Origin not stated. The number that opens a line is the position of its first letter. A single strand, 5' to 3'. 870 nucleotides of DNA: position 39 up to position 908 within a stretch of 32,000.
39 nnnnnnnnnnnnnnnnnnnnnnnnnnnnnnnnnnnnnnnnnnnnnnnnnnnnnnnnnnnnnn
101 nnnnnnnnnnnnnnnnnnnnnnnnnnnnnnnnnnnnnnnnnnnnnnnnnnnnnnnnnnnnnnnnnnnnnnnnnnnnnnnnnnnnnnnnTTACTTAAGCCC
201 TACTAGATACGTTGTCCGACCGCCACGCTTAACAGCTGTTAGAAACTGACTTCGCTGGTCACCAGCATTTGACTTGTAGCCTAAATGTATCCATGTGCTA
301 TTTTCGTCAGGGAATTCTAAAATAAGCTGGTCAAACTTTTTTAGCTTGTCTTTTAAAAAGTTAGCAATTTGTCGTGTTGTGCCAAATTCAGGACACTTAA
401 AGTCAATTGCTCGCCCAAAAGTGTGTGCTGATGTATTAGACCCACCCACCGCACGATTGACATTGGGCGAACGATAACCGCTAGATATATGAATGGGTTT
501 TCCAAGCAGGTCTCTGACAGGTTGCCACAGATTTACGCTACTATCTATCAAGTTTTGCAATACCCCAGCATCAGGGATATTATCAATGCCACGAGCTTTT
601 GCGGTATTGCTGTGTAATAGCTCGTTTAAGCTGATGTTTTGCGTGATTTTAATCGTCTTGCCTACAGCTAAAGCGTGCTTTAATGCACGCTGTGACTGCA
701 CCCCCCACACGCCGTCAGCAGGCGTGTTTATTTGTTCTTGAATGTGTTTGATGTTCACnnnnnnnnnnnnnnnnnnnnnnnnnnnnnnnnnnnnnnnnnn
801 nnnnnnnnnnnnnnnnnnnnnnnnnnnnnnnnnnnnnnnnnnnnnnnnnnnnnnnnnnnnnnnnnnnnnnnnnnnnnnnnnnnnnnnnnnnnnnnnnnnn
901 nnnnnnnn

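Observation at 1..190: Type I-F CRISPR-repeat look-alikes with 20-nt pseudo-spacers at the phage end: candidate RNA anti-CRISPR or decoy mini-array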

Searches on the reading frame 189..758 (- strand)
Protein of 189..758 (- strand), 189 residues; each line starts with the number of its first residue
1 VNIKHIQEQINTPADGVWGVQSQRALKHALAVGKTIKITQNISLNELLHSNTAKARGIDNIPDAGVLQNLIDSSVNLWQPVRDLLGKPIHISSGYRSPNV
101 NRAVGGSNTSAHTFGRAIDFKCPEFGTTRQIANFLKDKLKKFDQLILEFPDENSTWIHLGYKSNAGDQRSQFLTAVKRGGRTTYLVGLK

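Call 10: find_encoding_contigs(protein=window:189-758:-, flank=10000, max_places=10)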
Protein window:189-758:- (189 aa): no gene with exactly this product is on record in the collection.

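Call 11: find_encoding_contigs(protein=window:192-758:-, flank=10000, max_places=10)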
Protein seq(189 aa) (189 aa): no gene with exactly this product is on record in the collection.

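Call 18: search_dna_similar(query=window:189-758:-, collection=phages, mode=protein, max_rows=15)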
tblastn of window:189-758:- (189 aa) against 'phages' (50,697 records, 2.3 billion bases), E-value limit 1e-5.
Records with a match: 310; places in all: 311; records where one place covers at least 80% of the query: 56.
Best place of each record, by identity: 60-80% 2; <60% 308.
By first word of the organism name: bajarodmic 66; Bacteroides 58; Achromobacter 21; Burkholderia 17; Stenotrophomonas 16; Prevotella 15; Pelagibacter 14; Bacteriophage 13; Dipodfec 12; Moraxella 10; and 25 more.
By host as written in the record: - 71; Peromyscus fraterculus 30; Prevotella sp. 15; Stenotrophomonas maltophilia 12; Moraxella catarrhalis 10; Burkholderia sp. 10; Dipodomys merriami 10; Achromobacter sp. 9; and 73 more.
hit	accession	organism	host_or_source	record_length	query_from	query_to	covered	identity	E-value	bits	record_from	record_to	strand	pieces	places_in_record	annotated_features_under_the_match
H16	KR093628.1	Moraxella phage Mcat4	Moraxella catarrhalis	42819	2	173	91%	59.9%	2e-55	193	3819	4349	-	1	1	plate protein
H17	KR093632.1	Moraxella phage Mcat8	Moraxella catarrhalis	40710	2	169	89%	61.0%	1e-55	194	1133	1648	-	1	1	plate protein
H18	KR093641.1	Moraxella phage Mcat17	Moraxella catarrhalis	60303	2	169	89%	60.5%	2e-55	194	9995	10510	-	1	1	plate protein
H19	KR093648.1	Moraxella phage Mcat24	Moraxella catarrhalis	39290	2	173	91%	58.8%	7e-54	189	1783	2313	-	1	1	plate protein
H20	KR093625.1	Moraxella phage Mcat1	Moraxella catarrhalis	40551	2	173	91%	58.8%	7e-54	189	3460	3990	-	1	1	plate protein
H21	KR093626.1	Moraxella phage Mcat2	Moraxella catarrhalis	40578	2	173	91%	58.8%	7e-54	189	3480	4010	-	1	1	plate protein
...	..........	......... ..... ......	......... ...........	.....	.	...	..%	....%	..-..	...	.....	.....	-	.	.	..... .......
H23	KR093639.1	Moraxella phage Mcat15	Moraxella catarrhalis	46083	2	173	91%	58.2%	4e-52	184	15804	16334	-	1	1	plate protein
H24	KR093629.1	Moraxella phage Mcat5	Moraxella catarrhalis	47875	2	173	91%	57.6%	7e-53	186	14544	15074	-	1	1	plate protein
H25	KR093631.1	Moraxella phage Mcat7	Moraxella catarrhalis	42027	2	173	91%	57.1%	3e-53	187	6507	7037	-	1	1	plate protein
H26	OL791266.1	Phage WC36-2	-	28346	37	188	80%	47.1%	1e-26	111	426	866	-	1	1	record has no annotation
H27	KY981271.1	Curvibacter phage P26059A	Curvibacter sp. IMCC26059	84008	36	188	81%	44.2%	1e-25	108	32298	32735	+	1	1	peptidase M15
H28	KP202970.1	Achromobacter phage 83-24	Achromobacter xylosoxidans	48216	22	174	81%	44.2%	2e-24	104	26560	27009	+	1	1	peptidase M15 | hypothetical protein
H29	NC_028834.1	Achromobacter phage 83-24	Achromobacter xylosoxidans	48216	22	174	81%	44.2%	2e-24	104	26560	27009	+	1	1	endolysin | hypothetical protein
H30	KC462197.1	Burkholderia phage ST79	Burkholderia pseudomallei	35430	24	187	87%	40.2%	6e-26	109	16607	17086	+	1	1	peptidase M15A | hypothetical protein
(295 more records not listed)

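Call 19: get_annotated_region(hit=H16, flank=4000)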
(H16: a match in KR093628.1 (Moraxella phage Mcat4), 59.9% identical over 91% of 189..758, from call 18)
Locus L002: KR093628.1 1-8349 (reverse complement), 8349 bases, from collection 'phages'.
description: Moraxella phage Mcat4, complete genome.
organism: Moraxella phage Mcat4 (NCBI taxid 1647550)
taxonomy: Viruses; Duplodnaviria; Heunggongvirae; Uroviricota; Caudoviricetes
host: Moraxella catarrhalis; source: sputum; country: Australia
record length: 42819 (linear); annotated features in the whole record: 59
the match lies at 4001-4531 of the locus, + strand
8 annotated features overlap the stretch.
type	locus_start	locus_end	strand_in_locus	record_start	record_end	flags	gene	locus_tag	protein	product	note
CDS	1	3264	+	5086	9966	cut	-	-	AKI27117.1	tail protein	-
CDS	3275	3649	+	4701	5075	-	-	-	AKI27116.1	hypothetical protein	-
CDS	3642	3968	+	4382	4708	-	-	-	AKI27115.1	hypothetical protein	-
CDS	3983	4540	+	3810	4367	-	-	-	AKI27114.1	plate protein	-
CDS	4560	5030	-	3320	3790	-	-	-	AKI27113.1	hypothetical protein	-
CDS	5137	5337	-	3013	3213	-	-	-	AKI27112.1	hypothetical protein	-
CDS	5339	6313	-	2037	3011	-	-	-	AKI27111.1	hypothetical protein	-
misc_recomb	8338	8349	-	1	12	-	-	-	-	-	attL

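Call 20: get_annotated_region(hit=H18, flank=4000)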
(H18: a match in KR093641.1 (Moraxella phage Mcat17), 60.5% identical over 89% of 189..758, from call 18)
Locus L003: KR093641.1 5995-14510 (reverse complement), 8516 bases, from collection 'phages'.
description: Moraxella phage Mcat17, complete genome.
organism: Moraxella phage Mcat17 (NCBI taxid 1647532)
taxonomy: Viruses; Duplodnaviria; Heunggongvirae; Uroviricota; Caudoviricetes
host: Moraxella catarrhalis; source: ear aspirate; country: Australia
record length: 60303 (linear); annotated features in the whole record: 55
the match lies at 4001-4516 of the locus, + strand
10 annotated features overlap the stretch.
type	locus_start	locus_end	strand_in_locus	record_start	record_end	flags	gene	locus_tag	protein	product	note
CDS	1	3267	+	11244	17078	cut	-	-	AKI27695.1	hypothetical protein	-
CDS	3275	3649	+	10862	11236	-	-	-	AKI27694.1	hypothetical protein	-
CDS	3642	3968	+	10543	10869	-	-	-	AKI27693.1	hypothetical protein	-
CDS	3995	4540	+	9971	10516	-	-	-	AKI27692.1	plate protein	-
CDS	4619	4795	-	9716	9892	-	-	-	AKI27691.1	hypothetical protein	-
CDS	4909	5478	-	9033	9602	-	-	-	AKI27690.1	hypothetical protein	-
CDS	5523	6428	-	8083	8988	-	-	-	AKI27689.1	integrase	-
CDS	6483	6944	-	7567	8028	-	-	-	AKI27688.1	hypothetical protein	-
misc_recomb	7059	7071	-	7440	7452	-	-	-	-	-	attL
CDS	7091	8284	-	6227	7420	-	-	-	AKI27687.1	integrase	-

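Call 31: find_homologous_proteins(query=window:189-758:-, max_evalue=1e-20)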
Query window:189-758:- (189 aa): 264 proteins with E <= 1e-20 among 449 candidates; the best 120 are listed.
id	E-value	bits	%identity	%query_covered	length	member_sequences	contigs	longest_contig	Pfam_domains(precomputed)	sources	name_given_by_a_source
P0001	5.9e-122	422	100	100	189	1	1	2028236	PF08291.17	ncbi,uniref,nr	ncbi:D-Ala-D-Ala carboxypeptidase family metallohydrolase [Moraxella nasovis]|uniref:D-Ala-D-Ala car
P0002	1.6e-71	258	67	99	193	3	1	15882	PF08291.17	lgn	-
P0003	9.4e-71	255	66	98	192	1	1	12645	PF08291.17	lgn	-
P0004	6.8e-64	233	62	92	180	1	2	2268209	PF08291.17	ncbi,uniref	ncbi:YcbK family protein [Moraxella sp. ZJ142]|uniref:YcbK family protein n=1 Tax=Moraxella marmotae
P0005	3.5e-60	221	61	92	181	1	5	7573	PF05951.19,PF08291.17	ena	-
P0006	4.8e-57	211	55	98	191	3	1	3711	PF08291.17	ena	-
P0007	7.6e-57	210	62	89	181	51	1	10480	PF08291.17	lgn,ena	-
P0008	8.1e-57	210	57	92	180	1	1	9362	PF05951.19,PF08291.17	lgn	-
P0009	1.2e-56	210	56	99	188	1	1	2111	PF08291.17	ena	-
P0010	1.3e-56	209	55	92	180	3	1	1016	PF05951.19,PF08291.17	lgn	-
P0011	2.8e-56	208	59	92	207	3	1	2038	PF08291.17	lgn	-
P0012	3.6e-56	208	68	80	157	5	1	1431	PF08291.17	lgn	-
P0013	6.6e-56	207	55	99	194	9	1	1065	PF08291.17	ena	-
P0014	8.3e-56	207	60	89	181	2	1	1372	PF08291.17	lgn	-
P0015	1.3e-55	206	67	80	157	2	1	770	PF08291.17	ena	-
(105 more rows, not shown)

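Call 32: find_encoding_contigs(protein=P0001, flank=10000, max_places=5)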
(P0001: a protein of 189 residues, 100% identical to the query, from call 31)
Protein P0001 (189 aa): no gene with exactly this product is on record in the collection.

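Call 33: find_encoding_contigs(protein=P0002, flank=6000, max_places=4)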
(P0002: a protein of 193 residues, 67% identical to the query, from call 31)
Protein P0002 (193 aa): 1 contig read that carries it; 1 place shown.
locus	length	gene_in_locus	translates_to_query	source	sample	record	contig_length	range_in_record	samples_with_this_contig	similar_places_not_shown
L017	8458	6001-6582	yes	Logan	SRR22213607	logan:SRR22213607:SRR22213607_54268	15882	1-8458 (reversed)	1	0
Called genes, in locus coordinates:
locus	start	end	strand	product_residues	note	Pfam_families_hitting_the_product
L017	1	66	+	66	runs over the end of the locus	-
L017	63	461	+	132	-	-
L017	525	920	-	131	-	-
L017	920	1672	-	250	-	-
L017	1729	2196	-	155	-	PF23840:Phage_tail_terminator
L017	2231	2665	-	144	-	PF05069:Phage_tail_S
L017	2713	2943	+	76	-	-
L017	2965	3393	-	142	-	PF07030:Phage_Mu_Gp36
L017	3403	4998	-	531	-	-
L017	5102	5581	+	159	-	PF08822:DUF1804, PF13384:HTH_23 (weak)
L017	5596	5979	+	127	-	-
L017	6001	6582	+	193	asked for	PF08291:Peptidase_M15_3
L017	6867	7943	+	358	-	PF18809:PBECR1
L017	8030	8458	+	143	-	?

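Call 34: find_encoding_contigs(protein=P0003, flank=6000, max_places=4)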
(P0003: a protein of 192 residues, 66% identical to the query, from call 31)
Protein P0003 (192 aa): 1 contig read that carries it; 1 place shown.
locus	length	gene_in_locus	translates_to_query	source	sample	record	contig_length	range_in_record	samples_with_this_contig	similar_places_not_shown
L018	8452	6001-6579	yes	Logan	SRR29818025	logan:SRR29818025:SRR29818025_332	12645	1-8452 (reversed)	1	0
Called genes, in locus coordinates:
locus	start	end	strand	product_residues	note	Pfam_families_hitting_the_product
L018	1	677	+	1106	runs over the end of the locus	-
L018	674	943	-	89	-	PF15738:YafQ_toxin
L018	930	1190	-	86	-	PF04221:RelB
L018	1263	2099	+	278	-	-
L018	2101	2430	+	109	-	-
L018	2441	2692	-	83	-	PF06769:YoeB_toxin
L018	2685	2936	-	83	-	PF02604:PhdYeFM_antitox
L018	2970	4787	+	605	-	-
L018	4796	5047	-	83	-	PF14384:BrnA_antitoxin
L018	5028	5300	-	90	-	PF04365:BrnT_toxin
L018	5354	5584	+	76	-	-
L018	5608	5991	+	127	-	-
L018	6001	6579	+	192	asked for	PF08291:Peptidase_M15_3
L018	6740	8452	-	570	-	?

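Call 35: find_encoding_contigs(protein=P0004, flank=6000, max_places=4)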
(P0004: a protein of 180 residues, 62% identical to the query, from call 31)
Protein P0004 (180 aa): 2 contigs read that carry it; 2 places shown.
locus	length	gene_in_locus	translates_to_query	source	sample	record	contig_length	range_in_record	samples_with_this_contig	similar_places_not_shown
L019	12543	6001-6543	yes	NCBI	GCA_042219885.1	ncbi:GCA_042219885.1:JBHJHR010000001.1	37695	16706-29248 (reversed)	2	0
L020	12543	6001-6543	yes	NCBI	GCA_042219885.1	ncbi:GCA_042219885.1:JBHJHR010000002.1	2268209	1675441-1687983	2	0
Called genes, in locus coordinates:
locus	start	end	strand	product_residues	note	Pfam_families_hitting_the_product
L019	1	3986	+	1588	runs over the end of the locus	PF24801:FNIII-A_GpJ, PF13550:Phage-tail_3, PF09327:Phage_Tail_Tip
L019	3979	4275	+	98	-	-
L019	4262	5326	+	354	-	-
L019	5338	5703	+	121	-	-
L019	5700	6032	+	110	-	-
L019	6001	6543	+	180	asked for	PF08291:Peptidase_M15_3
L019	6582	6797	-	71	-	-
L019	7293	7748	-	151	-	PF08965:Aca2_YdiL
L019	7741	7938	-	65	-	-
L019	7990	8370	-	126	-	-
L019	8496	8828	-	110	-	-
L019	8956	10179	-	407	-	PF13356:Arm-DNA-bind_3, PF22022:Phage_int_M, PF00589:Phage_integrase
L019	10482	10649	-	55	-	-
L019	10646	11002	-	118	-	PF03330:DPBB_1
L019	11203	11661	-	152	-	-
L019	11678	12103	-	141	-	-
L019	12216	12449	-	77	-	-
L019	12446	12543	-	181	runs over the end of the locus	-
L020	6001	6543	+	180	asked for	PF08291:Peptidase_M15_3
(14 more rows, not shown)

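Call 64: search_protein_families(library=pfam, proteins=[L019:6582-6797:-, L019:7293-7748:-, L019:7741-7938:-, L019:7990-8370:-, L019:8496-8828:-], max_evalue=0.01)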
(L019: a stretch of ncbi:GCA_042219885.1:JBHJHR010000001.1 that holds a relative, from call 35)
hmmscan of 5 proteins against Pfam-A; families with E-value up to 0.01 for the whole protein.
L019:6582-6797:- (71 aa): 0 families

L019:7293-7748:- (151 aa): 5 families
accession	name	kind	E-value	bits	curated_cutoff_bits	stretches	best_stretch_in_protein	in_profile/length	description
PF08965.17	Aca2_YdiL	-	2.9e-08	34.3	23.8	1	1-120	1-111/118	Aca2/YdiL-like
PF01381.28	HTH_3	-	4e-05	24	23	1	6-41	1-36/55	Helix-turn-helix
PF13413.12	HTH_25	-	0.0012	19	24.6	1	6-38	2-34/62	Helix-turn-helix domain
PF13560.12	HTH_31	-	0.0046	17.7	27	1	5-43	5-44/64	Helix-turn-helix domain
PF13411.12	MerR_1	-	0.0057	17.2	21.6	0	16-35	2-21/69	MerR HTH family regulatory protein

L019:7741-7938:- (65 aa): 0 families

L019:7990-8370:- (126 aa): 0 families

L019:8496-8828:- (110 aa): 0 families

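Call 65: search_solved_structures(query=L019:7990-8370:-, max_evalue=1)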
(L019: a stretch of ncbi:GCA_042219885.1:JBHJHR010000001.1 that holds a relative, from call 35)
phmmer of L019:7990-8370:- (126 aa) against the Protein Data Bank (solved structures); distinct sequences matched with E-value up to 1: 1.
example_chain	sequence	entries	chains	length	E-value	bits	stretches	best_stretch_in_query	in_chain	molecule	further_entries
3cp3_A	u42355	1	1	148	0.56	13.7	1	37-106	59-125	Uncharacterized protein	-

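Call 66: search_solved_structures(query=L019:6582-6797:-, max_evalue=1)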
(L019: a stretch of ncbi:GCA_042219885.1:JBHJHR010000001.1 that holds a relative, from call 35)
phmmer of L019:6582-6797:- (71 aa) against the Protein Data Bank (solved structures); distinct sequences matched with E-value up to 1: 0.

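Call 74: search_protein_families(library=pfam, proteins=[window:189-758:-], max_evalue=0.001)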
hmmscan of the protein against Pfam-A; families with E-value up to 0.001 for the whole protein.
window:189-758:- (189 aa): 2 families
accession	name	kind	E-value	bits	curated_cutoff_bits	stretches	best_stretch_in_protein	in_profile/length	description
PF08291.16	Peptidase_M15_3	-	7.8e-20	71.5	23.2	1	41-147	2-99/108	Peptidase M15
PF05951.18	Peptidase_M15_2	-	0.00011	22.4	27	1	87-132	72-124/153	Bacterial protein of unknown function (DUF882)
